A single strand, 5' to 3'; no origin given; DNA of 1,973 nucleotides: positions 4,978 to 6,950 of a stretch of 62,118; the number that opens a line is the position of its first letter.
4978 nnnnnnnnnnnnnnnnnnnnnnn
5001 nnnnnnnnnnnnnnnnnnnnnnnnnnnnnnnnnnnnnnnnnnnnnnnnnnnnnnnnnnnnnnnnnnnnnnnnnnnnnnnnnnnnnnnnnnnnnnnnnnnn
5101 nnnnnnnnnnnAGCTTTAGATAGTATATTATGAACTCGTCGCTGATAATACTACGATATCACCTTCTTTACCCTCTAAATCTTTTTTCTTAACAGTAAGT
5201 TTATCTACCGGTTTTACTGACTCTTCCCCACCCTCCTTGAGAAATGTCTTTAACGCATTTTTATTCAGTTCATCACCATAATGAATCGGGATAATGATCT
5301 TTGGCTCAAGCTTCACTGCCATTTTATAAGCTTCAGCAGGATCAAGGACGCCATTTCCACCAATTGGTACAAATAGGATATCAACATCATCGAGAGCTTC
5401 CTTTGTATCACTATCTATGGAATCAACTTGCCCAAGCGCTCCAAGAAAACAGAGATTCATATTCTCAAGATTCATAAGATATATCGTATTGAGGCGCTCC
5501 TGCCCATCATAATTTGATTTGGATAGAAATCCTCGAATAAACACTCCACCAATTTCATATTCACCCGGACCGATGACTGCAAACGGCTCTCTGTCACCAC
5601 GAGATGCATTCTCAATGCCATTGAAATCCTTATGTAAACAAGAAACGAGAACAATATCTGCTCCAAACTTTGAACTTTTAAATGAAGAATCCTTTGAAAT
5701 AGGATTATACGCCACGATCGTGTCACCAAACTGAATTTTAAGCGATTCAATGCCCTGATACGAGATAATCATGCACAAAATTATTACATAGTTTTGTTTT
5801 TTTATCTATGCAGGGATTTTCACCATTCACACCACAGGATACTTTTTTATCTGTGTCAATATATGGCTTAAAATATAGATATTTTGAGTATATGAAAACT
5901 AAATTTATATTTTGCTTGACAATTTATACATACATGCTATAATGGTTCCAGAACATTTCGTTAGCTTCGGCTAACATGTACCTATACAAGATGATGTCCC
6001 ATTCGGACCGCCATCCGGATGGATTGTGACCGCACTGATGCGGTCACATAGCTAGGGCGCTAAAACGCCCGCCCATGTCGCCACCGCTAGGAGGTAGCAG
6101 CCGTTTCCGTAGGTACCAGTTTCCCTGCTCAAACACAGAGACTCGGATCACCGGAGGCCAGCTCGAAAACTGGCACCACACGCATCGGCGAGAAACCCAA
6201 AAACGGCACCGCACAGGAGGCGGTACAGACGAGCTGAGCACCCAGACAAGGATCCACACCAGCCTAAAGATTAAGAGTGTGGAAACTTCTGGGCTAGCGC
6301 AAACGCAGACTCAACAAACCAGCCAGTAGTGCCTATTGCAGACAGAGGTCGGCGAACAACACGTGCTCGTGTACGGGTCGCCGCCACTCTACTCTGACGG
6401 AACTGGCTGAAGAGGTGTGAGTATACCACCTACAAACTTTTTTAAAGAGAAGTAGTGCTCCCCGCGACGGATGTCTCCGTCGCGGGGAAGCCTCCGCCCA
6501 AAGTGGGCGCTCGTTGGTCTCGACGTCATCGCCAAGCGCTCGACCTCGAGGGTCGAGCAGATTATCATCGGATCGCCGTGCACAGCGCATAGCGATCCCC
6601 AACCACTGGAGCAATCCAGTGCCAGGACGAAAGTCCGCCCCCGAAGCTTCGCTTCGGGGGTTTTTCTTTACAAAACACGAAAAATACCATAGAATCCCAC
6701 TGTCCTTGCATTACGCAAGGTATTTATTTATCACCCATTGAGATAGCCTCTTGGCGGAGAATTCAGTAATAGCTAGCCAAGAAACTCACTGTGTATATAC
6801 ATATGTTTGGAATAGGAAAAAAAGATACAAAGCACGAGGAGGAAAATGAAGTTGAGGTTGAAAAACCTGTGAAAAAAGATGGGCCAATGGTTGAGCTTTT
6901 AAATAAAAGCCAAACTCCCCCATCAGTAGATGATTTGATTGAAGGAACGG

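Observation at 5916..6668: Self-contained ~0.72-kb GC-rich, densely structured non-coding transcript of unknown family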

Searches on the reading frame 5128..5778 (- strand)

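Call 64: search_protein_families(library=pfam, proteins=[window:5128-5778:-], max_evalue=0.01)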
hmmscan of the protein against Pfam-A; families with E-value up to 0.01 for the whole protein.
window:5128-5778:- (216 aa): 2 families
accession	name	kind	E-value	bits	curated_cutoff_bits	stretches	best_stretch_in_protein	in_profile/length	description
PF13483.12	Lactamase_B_3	-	5.7e-25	88.6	24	1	5-166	2-160/160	Beta-lactamase superfamily domain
PF12706.13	Lactamase_B_2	-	1.3e-05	25.3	27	1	91-167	119-200/200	Beta-lactamase superfamily domain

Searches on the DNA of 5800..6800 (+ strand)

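Call 4: search_rna_families(source=window, start=5800, end=6800, threshold=evalue, max_evalue=10, show_alignments=3)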
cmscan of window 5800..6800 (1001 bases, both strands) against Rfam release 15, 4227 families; matches with E-value up to 10: 6.
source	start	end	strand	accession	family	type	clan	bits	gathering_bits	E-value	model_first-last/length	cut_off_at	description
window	6538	6667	+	RF02868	ncS037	Gene; sRNA;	-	19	112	1.4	1-152/152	no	Burkholderia sRNA 37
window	6633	6769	-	RF01474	rli42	Gene; sRNA;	-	18.9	80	0.14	1-171/171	no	Listeia sRNA rli42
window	6596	6668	+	RF02837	anti-hemB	Gene; sRNA;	-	17.5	49.5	0.27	1-81/81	no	Burkholderia RNA 7 (anti-hemB)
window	6629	6698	-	RF00116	C0465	Gene; sRNA;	-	17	40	4.2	1-78/78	no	C0465 RNA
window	5978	6062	-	RF02680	PreQ1-III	Cis-reg; riboswitch;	-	15.3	63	3.2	1-102/102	no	PreQ1-III (pre queuosine) riboswitch aptamer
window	6182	6216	-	RF01841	veev_FSE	Cis-reg; frameshift_element;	-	14.7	55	8.8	1-71/71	no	venezuelan equine encephalitis virus ribosomal frameshift element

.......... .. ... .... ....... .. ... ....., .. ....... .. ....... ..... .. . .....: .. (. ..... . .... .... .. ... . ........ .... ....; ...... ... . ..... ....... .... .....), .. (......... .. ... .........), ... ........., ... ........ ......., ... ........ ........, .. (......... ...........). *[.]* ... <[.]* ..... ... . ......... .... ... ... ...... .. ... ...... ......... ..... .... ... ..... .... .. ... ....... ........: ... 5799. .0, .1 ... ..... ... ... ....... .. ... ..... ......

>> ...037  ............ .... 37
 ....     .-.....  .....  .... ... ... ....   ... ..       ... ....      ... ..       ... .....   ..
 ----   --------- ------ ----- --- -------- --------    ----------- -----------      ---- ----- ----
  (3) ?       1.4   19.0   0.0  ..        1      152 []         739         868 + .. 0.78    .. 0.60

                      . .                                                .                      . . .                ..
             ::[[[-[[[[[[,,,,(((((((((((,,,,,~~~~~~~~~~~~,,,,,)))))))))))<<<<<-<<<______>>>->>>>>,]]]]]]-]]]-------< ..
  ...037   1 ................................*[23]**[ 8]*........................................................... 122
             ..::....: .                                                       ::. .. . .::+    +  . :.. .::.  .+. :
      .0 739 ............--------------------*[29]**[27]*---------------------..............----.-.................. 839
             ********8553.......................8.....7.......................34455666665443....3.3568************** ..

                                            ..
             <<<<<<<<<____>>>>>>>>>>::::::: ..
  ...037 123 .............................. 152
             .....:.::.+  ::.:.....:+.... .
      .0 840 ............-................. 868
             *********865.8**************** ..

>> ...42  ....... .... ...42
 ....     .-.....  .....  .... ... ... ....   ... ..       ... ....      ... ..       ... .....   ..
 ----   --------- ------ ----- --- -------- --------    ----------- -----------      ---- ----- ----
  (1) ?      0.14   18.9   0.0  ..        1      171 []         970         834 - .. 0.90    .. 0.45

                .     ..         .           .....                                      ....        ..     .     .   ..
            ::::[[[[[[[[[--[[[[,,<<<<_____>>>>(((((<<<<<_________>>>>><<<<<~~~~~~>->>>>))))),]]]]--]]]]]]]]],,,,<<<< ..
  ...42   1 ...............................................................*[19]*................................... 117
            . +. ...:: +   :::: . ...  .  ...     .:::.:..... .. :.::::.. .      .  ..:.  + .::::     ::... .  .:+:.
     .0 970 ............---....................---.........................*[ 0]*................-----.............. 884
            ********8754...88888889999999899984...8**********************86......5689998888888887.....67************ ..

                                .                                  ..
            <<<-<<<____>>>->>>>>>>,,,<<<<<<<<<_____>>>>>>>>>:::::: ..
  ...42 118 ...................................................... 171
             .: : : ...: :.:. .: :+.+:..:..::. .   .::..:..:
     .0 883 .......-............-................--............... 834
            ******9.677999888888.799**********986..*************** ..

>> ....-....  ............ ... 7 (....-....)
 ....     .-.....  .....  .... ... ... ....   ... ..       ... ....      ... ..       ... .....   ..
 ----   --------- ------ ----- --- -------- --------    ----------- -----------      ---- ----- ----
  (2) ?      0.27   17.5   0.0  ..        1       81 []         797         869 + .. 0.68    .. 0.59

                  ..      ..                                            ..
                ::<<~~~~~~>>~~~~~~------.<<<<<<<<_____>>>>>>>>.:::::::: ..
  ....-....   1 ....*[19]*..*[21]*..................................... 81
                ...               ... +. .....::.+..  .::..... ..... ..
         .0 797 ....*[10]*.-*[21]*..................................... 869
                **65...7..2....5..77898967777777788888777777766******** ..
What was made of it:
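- On Any Rfam 15 family (4227 models, including OLE, GOLLD, ROOL, HEARO, raiA, 6S, SRP, RNase P, tmRNA, and ribosomal-protein and peptide leaders): A permissive scan of 5800-6800 gives a best E of 0.14, and the hits are terminator look-alikes 60-90 bits below threshold (call 4).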

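Call 12: search_dna_similar(query=window:5950-6668:+, collection=phages, mode=distant, max_evalue=0.01)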
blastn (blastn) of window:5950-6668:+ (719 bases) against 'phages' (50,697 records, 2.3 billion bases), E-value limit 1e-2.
No match.

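Call 13: search_dna_similar(query=window:5950-6668:+, collection=plasmids, mode=distant, max_evalue=0.01)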
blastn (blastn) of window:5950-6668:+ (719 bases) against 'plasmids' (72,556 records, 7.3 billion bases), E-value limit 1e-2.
No match.
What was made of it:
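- Tried and rejected: blastn against phage and plasmid collections: no match (calls 12, 13).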
